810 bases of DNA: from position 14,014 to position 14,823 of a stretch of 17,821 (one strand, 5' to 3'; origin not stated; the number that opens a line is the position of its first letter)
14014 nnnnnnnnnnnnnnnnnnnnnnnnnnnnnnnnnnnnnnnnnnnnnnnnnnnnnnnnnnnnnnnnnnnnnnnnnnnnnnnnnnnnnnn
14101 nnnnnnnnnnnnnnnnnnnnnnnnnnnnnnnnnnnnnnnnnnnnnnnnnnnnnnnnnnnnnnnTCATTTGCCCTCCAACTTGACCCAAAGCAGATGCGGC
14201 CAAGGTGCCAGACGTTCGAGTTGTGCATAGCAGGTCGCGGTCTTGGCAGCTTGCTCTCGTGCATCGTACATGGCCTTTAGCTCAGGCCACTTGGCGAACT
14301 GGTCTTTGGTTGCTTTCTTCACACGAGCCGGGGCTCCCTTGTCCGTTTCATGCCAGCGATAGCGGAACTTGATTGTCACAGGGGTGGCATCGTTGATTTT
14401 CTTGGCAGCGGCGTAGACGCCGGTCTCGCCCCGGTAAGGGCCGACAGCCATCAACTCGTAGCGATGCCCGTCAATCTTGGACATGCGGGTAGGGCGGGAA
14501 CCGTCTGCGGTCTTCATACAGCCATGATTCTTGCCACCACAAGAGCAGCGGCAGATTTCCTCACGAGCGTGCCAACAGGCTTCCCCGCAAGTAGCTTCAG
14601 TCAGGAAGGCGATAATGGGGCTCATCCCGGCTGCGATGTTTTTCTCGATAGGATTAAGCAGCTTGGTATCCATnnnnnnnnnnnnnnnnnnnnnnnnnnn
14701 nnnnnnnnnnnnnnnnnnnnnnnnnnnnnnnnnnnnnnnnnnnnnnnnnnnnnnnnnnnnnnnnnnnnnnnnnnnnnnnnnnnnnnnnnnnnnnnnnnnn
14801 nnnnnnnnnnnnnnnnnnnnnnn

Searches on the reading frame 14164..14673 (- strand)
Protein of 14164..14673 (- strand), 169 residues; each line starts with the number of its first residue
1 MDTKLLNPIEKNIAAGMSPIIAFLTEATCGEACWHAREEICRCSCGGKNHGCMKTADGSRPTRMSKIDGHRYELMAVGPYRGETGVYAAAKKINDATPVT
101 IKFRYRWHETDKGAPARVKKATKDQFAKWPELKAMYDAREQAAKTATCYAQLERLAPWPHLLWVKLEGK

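Call 7: search_protein_families(library=pfam, proteins=[window:14164-14673:-], max_evalue=0.01)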
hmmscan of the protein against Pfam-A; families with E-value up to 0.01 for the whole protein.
window:14164-14673:- (169 aa): 0 families

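Call 8: search_protein_families(library=phrogs, proteins=[window:14164-14673:-], max_evalue=0.01)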
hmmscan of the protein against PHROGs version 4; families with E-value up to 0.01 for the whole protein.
window:14164-14673:- (169 aa): 0 families

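Call 49: find_related_loci(query=window:14164-14673:-, collection=viral_contigs, flank=1500)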
Query window:14164-14673:- (169 aa) in viral_contigs; peptide patterns used: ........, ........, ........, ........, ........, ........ (x = any residue, [..] = any of these).
12 stretches matched a pattern; 2 encode a relative of the query (tblastn E <= 1e-3); 2 distinct loci.
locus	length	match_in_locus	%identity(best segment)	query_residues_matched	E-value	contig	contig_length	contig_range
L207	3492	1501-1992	61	5-166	2e-61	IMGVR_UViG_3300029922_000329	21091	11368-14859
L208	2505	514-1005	61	5-166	2e-61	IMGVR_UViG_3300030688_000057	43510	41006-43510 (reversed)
